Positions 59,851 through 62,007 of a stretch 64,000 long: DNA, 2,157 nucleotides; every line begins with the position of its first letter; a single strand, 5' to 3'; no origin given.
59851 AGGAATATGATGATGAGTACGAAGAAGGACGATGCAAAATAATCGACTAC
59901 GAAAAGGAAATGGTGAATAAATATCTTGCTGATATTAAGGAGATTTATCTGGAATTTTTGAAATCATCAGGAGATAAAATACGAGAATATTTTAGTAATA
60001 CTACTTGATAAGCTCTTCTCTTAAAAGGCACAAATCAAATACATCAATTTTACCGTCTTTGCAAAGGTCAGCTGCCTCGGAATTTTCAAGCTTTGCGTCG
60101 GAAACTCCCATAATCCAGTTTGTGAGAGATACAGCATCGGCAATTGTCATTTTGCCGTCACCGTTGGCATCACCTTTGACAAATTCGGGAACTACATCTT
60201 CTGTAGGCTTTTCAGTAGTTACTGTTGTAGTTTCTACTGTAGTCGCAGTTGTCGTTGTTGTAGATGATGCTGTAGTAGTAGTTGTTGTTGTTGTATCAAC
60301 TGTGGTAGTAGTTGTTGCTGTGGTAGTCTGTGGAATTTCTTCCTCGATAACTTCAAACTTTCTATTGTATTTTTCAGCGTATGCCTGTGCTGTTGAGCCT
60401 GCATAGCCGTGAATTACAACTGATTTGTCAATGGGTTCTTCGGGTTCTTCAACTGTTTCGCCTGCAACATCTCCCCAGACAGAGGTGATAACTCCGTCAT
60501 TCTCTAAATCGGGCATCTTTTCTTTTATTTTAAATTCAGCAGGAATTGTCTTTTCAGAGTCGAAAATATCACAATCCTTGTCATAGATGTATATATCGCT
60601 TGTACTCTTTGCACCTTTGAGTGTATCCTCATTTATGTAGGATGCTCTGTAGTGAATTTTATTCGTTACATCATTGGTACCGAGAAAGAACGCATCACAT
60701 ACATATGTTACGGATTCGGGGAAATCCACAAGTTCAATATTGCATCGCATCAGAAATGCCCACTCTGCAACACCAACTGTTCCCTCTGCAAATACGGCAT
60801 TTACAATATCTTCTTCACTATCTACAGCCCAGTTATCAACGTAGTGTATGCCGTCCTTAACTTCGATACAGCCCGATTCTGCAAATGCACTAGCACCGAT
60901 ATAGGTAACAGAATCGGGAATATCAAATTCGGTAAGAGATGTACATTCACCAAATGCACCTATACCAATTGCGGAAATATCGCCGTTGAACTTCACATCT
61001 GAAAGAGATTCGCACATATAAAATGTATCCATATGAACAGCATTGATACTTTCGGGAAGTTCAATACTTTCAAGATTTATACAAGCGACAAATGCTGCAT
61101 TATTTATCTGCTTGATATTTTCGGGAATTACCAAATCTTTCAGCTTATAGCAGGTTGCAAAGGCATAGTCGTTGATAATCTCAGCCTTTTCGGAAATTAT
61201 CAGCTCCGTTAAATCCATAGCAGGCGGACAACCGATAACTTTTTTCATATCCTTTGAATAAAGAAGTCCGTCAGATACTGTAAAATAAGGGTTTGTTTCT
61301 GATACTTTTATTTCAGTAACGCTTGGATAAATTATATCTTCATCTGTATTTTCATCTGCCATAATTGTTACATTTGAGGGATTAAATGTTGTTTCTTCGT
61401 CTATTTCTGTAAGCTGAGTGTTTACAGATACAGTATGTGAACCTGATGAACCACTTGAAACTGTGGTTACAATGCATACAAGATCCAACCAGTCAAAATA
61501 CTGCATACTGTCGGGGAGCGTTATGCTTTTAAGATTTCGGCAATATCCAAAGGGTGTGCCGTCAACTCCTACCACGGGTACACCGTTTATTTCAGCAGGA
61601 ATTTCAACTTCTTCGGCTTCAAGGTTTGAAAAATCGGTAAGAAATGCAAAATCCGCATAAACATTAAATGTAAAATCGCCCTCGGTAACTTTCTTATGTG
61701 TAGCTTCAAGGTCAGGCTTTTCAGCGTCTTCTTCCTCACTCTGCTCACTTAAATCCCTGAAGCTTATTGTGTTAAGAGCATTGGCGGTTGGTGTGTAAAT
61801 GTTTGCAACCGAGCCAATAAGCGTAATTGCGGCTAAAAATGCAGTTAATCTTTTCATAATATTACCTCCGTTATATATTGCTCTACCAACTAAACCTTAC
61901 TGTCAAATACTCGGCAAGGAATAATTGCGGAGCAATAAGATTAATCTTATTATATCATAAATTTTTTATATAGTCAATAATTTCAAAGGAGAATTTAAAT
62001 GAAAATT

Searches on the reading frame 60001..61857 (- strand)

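Call 85: search_protein_families(library=pfam, proteins=[window:60001-61857:-], max_evalue=0.0001)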
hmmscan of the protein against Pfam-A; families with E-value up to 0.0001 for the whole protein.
window:60001-61857:- (618 aa): 2 families
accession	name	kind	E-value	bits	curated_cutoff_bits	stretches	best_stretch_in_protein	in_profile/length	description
PF13306.12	LRR_5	-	3.9e-36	124.2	27.7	1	215-328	12-123/127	BspA type Leucine rich repeat region (6 copies)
PF00404.24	Dockerin_1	-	2.5e-08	34.4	22.9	1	561-616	1-56/57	Dockerin type I domain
